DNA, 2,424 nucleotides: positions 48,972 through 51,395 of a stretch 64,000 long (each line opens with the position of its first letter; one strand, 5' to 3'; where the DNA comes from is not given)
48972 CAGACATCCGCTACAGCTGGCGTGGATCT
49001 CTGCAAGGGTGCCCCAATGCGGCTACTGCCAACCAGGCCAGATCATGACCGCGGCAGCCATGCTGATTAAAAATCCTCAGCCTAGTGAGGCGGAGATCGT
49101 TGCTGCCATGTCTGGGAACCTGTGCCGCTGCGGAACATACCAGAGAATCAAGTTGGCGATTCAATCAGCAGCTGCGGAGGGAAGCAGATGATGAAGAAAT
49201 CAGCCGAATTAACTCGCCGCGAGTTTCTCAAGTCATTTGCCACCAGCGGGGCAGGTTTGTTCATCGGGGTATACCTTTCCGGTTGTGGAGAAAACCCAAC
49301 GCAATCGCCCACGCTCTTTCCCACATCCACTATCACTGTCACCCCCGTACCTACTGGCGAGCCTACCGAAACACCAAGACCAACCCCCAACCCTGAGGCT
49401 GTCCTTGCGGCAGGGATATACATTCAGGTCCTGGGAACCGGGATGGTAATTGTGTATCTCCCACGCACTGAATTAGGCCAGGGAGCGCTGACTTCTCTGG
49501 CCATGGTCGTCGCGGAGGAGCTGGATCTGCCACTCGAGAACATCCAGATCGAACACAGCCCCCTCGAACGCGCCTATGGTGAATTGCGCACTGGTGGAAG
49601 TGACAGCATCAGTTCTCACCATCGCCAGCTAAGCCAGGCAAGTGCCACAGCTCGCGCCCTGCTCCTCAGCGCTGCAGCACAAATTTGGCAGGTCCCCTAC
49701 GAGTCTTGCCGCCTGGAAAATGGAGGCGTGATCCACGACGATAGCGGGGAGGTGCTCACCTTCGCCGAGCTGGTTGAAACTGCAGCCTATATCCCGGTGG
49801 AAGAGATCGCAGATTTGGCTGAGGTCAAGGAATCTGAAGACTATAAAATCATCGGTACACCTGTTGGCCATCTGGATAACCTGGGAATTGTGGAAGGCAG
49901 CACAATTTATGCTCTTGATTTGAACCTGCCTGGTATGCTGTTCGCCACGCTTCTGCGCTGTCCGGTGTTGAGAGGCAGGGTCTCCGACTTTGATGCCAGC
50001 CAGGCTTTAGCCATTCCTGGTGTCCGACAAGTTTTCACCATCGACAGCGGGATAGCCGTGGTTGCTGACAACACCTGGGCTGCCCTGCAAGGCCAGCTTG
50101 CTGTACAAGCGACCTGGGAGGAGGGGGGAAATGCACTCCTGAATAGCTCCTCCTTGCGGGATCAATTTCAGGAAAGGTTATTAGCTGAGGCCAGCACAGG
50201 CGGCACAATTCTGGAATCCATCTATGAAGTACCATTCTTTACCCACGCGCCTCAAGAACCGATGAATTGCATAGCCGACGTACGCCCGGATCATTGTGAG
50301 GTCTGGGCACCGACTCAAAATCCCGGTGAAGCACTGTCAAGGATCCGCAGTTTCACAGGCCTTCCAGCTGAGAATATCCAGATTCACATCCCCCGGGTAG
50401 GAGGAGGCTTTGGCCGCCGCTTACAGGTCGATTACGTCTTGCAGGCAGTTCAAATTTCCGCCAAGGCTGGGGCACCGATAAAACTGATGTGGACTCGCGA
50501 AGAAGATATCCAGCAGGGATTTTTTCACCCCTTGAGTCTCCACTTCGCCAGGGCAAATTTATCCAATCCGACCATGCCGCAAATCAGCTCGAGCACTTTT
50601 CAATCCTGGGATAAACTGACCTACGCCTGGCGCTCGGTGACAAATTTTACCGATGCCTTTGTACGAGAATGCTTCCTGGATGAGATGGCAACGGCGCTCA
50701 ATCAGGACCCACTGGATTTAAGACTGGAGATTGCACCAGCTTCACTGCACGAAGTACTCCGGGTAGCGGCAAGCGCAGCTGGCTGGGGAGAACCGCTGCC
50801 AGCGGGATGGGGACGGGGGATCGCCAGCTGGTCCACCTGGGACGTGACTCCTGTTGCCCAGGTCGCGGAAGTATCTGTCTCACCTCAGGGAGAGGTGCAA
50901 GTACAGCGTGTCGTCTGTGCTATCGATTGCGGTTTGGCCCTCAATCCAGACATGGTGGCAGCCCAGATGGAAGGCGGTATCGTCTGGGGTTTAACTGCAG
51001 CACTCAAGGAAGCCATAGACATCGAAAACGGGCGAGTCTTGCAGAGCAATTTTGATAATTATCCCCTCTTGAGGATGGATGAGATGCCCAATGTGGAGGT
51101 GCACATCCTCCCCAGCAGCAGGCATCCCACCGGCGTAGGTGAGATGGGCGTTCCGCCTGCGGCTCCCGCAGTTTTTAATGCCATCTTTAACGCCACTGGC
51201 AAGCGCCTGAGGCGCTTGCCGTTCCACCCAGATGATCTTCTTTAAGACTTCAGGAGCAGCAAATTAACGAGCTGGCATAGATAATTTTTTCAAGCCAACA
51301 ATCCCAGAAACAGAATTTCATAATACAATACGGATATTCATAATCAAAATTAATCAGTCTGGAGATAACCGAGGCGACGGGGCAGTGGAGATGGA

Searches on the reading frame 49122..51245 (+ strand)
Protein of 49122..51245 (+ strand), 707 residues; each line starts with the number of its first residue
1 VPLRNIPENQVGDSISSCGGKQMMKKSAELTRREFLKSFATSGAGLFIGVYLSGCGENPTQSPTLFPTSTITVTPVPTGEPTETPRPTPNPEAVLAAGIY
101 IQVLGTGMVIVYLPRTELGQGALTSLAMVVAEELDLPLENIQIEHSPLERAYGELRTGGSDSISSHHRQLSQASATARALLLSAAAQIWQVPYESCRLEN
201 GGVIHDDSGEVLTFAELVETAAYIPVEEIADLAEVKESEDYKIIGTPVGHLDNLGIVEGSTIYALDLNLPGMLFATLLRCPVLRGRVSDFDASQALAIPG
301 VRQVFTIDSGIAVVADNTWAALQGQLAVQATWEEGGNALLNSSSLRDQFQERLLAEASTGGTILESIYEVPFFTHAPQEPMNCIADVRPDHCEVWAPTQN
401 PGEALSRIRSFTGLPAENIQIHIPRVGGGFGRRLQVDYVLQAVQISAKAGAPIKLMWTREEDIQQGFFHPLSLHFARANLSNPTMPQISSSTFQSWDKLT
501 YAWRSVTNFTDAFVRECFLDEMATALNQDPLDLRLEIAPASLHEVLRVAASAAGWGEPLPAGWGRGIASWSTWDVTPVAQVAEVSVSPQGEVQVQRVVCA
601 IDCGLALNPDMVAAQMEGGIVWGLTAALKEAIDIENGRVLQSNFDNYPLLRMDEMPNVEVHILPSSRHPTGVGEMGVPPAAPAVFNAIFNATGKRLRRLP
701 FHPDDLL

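Call 79: search_protein_families(library=pfam, proteins=[window:49122-51245:+], max_evalue=0.00001)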
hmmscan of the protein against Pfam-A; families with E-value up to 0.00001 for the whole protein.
window:49122-51245:+ (707 aa): 2 families
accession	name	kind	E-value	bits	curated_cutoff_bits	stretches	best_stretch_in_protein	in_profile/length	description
PF20256.3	MoCoBD_2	-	1.5e-37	130.1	27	2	579-656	204-283/283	Molybdopterin cofactor-binding domain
PF02738.23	MoCoBD_1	-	1.5e-20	73.8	27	1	362-464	27-132/244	Molybdopterin cofactor-binding domain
